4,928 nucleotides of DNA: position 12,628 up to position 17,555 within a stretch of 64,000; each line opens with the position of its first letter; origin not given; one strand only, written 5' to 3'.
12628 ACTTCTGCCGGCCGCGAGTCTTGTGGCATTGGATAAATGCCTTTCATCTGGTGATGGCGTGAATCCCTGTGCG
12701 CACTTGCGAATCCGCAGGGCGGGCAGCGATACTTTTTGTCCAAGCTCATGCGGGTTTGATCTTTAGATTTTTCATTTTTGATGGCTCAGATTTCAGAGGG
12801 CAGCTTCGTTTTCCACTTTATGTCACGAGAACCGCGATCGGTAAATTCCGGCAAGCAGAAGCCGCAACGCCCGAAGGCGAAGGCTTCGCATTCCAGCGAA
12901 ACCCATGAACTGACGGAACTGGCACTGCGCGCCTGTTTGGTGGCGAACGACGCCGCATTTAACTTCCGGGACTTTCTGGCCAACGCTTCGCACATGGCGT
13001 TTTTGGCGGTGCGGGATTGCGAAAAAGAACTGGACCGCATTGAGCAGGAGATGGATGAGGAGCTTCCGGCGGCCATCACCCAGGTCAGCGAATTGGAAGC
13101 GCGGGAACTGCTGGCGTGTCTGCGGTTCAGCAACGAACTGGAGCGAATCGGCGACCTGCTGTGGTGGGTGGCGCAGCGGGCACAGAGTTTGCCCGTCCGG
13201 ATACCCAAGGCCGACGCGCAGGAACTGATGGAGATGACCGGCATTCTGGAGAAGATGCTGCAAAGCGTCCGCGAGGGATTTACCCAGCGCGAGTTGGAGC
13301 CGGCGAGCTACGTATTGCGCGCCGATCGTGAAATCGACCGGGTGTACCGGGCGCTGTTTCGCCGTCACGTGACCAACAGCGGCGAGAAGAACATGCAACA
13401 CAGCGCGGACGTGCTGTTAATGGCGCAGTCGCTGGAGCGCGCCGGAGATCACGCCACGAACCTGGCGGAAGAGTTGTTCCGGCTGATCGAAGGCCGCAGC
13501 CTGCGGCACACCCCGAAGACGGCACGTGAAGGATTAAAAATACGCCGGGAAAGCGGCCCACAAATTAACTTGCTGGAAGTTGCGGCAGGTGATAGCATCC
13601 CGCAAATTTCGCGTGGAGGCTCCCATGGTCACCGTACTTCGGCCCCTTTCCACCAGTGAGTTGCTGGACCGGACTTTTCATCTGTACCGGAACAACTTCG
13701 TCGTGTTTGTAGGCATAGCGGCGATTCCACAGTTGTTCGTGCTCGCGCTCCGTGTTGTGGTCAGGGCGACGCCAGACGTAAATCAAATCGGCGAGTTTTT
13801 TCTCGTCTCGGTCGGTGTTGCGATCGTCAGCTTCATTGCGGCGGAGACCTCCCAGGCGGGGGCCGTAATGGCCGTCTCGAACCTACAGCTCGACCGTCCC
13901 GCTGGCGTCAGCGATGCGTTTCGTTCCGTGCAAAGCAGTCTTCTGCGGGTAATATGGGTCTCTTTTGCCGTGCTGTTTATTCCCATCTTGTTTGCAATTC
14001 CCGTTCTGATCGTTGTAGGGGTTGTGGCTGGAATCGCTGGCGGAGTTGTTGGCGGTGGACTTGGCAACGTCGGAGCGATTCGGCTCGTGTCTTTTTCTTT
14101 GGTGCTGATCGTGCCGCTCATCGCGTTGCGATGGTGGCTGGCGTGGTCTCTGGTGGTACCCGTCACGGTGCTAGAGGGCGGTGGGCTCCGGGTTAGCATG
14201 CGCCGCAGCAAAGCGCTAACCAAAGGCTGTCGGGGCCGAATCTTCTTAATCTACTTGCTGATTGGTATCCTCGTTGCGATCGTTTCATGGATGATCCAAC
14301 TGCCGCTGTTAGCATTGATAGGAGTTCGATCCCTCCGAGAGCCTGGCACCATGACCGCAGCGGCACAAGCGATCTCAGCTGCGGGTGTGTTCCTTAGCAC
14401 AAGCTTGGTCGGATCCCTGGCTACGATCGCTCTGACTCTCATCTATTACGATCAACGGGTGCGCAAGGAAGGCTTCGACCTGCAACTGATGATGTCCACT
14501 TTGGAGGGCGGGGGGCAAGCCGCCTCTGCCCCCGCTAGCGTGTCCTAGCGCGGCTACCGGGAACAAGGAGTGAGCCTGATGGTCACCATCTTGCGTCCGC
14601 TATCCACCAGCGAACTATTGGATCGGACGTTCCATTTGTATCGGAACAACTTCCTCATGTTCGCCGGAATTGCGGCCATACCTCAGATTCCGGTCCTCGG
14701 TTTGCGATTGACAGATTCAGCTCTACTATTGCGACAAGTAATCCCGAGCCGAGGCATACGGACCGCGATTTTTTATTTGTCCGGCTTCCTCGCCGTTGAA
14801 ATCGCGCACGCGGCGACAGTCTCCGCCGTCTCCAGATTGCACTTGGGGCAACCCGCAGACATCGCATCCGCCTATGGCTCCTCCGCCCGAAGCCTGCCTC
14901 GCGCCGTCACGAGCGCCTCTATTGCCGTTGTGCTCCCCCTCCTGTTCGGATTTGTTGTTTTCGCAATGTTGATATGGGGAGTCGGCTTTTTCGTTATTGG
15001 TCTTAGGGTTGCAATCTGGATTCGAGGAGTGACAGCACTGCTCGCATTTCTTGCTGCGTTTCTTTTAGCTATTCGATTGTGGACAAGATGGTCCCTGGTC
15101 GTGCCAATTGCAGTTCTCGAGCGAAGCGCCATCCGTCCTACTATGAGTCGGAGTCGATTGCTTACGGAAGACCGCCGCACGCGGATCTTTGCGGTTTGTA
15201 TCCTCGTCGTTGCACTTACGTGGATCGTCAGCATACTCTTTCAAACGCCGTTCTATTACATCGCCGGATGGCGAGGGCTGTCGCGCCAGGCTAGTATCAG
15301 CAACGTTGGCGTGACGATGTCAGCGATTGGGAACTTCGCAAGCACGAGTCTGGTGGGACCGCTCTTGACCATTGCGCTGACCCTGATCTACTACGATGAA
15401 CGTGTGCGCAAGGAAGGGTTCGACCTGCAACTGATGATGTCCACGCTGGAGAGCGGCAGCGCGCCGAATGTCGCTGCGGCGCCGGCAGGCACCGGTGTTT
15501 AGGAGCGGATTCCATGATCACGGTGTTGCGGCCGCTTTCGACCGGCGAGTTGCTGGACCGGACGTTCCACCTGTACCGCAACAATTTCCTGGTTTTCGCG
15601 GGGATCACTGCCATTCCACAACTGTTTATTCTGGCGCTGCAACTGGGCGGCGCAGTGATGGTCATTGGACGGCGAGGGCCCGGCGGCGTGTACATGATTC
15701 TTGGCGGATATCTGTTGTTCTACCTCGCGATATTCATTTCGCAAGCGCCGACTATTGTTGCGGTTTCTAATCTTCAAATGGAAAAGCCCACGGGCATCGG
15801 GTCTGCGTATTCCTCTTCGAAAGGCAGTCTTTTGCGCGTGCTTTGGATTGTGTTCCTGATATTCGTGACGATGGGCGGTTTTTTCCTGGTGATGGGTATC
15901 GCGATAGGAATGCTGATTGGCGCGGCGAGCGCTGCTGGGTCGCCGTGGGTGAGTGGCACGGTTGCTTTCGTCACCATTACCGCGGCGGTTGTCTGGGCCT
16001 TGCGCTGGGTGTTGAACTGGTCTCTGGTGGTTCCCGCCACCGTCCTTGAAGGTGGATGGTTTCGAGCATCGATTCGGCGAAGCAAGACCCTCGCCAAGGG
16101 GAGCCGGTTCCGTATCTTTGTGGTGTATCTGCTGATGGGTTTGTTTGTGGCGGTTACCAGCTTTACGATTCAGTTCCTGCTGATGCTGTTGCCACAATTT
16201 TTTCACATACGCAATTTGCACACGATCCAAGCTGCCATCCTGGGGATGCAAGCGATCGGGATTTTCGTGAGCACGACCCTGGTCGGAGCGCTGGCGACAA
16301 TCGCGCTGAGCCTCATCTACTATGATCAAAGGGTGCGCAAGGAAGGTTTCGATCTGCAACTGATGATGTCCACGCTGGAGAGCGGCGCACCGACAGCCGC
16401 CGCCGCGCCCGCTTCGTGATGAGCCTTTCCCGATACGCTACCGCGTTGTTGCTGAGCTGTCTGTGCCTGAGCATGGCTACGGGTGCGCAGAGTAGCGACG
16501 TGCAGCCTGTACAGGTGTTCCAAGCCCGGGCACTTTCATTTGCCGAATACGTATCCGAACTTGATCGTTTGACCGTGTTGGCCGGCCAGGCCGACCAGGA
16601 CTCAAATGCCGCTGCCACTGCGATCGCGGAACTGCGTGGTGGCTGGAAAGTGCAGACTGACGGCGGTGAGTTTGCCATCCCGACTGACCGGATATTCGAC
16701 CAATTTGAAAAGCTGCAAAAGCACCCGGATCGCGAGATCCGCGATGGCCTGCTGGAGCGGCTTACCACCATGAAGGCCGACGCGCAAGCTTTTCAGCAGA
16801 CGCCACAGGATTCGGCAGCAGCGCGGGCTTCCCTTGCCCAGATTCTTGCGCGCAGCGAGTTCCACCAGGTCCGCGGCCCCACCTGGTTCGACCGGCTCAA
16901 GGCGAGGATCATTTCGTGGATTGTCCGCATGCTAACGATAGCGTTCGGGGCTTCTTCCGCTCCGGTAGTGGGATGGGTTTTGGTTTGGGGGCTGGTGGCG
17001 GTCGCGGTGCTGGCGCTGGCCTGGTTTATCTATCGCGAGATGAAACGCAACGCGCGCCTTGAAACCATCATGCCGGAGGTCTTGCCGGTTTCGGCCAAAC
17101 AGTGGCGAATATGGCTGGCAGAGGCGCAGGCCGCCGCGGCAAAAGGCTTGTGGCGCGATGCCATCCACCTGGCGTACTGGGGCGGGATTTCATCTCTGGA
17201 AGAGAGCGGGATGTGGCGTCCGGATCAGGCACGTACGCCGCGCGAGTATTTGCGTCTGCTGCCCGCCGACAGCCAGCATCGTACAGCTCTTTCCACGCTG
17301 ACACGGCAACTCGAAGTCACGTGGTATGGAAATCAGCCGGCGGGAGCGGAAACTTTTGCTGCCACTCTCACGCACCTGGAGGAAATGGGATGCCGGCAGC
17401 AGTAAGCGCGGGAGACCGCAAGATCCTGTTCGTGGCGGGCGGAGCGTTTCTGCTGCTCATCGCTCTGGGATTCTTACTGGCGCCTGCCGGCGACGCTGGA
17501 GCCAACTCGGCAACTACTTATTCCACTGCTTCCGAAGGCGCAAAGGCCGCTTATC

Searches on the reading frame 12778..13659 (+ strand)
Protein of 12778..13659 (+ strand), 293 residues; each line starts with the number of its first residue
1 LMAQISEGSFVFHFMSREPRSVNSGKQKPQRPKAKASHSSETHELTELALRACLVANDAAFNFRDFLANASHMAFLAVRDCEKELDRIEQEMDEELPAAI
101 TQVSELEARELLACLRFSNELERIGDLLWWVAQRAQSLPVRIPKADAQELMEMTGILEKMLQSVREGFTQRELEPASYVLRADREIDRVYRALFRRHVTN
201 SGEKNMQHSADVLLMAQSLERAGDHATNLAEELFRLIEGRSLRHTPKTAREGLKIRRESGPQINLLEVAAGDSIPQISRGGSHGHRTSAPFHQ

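Call 20: search_protein_families(library=pfam, proteins=[window:12778-13659:+], max_evalue=0.001)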
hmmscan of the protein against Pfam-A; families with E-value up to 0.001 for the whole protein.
window:12778-13659:+ (293 aa): 1 family
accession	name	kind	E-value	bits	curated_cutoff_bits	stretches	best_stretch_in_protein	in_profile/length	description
PF01895.24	PhoU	-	2.3e-23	82.8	23.5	2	150-232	1-88/89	PhoU domain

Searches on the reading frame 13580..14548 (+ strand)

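Call 20: search_protein_families(library=pfam, proteins=[window:13580-14548:+], max_evalue=0.001)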
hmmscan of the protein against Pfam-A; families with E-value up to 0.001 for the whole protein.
window:13580-14548:+ (322 aa): 1 family
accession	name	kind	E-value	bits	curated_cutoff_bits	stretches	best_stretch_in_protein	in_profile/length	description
PF10110.14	GPDPase_memb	-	4.9e-05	22.7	29.6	1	175-294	168-287/321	Membrane domain of glycerophosphoryl diester phosphodiesterase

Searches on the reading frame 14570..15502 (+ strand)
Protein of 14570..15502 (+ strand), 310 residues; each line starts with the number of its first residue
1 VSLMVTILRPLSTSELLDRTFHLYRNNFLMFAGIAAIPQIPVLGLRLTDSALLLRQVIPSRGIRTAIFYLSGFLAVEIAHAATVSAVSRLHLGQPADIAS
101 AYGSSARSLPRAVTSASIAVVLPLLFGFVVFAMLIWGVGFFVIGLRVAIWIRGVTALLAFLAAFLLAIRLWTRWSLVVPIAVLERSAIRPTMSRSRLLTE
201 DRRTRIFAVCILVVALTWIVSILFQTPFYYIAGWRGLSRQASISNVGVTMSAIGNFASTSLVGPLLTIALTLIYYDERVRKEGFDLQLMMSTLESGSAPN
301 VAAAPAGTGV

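Call 20: search_protein_families(library=pfam, proteins=[window:14570-15502:+], max_evalue=0.001)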
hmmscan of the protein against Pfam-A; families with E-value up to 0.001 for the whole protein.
window:14570-15502:+ (310 aa): 1 family
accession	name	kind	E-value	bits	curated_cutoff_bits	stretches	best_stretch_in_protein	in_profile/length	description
PF10110.14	GPDPase_memb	-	1.5e-05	24.4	29.6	1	154-280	162-288/321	Membrane domain of glycerophosphoryl diester phosphodiesterase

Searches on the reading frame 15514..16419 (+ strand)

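Call 20: search_protein_families(library=pfam, proteins=[window:15514-16419:+], max_evalue=0.001)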
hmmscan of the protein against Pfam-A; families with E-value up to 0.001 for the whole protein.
window:15514-16419:+ (301 aa): 1 family
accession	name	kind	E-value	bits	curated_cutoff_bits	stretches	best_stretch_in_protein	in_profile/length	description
PF10110.14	GPDPase_memb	-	2.6e-05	23.6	29.6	1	153-273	166-286/321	Membrane domain of glycerophosphoryl diester phosphodiesterase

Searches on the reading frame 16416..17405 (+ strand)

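Call 73: search_protein_families(library=pfam, proteins=[window:16416-17405:+], max_evalue=0.001)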
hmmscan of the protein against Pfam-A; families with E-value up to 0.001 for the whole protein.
window:16416-17405:+ (329 aa): 1 family
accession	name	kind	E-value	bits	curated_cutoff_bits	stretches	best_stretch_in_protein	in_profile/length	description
PF13559.11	DUF4129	-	6.9e-09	36.1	24.8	1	260-319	8-66/69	Domain of unknown function (DUF4129)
